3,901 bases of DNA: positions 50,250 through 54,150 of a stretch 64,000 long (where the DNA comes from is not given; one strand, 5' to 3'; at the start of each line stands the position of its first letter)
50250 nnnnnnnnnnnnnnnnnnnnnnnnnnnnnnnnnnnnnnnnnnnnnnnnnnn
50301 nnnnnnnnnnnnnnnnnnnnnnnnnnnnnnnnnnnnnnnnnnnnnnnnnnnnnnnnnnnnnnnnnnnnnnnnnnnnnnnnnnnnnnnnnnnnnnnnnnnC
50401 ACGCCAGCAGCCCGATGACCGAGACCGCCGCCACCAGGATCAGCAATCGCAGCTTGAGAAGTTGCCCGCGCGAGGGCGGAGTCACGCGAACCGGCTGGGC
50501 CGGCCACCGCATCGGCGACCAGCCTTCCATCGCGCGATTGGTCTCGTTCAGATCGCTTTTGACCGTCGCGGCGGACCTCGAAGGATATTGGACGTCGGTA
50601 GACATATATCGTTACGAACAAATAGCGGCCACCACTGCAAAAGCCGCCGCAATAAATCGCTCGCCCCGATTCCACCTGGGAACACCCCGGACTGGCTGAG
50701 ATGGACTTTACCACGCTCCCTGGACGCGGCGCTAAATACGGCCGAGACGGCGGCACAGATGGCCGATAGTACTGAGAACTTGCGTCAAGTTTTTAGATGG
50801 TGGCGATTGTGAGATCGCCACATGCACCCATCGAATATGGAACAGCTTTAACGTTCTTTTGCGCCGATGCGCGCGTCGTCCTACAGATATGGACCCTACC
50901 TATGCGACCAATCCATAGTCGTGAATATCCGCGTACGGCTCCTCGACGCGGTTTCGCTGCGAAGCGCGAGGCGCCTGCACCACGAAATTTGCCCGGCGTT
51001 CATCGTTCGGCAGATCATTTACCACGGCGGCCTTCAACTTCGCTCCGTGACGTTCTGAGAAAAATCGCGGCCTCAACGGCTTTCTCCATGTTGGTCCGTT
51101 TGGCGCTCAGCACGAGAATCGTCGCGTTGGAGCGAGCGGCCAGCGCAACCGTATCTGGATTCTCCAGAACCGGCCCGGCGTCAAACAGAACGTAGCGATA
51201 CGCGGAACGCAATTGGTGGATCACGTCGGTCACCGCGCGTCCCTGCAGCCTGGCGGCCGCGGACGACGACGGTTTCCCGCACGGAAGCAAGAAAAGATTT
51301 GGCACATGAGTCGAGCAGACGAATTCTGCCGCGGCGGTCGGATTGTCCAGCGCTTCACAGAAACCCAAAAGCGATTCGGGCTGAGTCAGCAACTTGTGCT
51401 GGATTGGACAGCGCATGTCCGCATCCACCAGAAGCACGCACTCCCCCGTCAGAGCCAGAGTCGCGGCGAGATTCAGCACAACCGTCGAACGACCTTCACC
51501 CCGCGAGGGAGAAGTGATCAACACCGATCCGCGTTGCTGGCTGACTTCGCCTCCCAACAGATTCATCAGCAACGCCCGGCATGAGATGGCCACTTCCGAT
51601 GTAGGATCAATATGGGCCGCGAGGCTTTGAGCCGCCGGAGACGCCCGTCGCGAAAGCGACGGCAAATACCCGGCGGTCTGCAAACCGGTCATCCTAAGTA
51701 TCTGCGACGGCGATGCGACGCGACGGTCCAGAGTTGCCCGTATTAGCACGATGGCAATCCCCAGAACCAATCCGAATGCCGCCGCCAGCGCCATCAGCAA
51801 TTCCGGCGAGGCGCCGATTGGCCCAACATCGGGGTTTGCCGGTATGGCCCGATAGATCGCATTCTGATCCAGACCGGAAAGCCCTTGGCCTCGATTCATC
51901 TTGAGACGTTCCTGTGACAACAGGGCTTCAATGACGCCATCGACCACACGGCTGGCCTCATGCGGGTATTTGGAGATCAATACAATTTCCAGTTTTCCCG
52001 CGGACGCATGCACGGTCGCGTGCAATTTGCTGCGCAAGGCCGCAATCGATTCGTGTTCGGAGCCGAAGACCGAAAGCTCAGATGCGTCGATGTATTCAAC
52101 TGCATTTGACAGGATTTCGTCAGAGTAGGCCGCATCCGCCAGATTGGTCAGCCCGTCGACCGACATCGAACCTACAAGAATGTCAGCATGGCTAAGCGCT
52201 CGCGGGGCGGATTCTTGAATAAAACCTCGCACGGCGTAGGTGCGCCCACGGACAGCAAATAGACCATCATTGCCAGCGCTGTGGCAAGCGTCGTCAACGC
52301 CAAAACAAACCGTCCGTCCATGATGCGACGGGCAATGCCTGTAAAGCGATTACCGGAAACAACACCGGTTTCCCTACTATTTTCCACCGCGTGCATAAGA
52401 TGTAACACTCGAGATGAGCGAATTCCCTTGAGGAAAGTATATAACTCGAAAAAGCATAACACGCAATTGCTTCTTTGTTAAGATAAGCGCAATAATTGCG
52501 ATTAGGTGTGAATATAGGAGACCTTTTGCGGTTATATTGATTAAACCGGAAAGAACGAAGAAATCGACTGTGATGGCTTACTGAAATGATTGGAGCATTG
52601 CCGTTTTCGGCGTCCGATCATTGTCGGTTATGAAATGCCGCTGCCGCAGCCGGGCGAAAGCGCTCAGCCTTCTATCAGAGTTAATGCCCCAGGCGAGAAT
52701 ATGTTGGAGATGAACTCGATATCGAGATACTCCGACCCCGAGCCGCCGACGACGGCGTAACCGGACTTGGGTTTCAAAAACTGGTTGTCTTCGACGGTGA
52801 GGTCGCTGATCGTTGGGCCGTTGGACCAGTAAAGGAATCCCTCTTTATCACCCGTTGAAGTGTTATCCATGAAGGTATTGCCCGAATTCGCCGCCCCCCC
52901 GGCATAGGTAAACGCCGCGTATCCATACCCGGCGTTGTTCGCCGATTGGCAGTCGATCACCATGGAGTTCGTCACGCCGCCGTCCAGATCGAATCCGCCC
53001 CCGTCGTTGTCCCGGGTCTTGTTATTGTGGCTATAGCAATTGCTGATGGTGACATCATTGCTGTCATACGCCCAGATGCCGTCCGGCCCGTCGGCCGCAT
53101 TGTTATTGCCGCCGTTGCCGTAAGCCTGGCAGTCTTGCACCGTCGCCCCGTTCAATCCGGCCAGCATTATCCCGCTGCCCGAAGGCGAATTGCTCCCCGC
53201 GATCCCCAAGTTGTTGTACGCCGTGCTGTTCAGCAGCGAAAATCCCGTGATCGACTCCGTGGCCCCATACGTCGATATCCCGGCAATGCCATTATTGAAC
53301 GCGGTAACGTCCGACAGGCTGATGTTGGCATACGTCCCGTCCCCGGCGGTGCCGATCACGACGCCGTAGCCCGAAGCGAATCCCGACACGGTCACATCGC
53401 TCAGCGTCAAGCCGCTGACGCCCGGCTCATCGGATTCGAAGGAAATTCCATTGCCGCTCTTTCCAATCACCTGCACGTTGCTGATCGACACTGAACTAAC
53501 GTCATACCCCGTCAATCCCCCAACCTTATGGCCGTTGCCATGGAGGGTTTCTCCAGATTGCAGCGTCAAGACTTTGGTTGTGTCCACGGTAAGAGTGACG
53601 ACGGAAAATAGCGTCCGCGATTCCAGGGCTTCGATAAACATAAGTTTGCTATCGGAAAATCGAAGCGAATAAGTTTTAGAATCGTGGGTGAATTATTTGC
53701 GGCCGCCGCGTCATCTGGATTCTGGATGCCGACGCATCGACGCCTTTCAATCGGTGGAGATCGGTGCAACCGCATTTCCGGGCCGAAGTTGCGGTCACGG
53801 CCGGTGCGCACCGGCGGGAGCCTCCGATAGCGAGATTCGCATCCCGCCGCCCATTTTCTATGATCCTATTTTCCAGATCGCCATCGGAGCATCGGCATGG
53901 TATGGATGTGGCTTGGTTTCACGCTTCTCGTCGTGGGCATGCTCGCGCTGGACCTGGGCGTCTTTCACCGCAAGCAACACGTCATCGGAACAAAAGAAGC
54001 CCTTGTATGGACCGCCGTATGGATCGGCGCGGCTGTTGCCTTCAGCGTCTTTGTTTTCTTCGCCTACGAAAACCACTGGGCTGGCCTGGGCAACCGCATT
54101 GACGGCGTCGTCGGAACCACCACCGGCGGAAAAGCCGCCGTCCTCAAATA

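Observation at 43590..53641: Compact synthase-dependent exopolysaccharide locus combining parts usually found in different pathway types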

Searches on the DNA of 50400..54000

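Call 53: search_rna_families(source=window, start=50400, end=54000, threshold=evalue, max_evalue=1)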
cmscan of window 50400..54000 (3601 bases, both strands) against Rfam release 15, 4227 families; matches with E-value up to 1: 0.
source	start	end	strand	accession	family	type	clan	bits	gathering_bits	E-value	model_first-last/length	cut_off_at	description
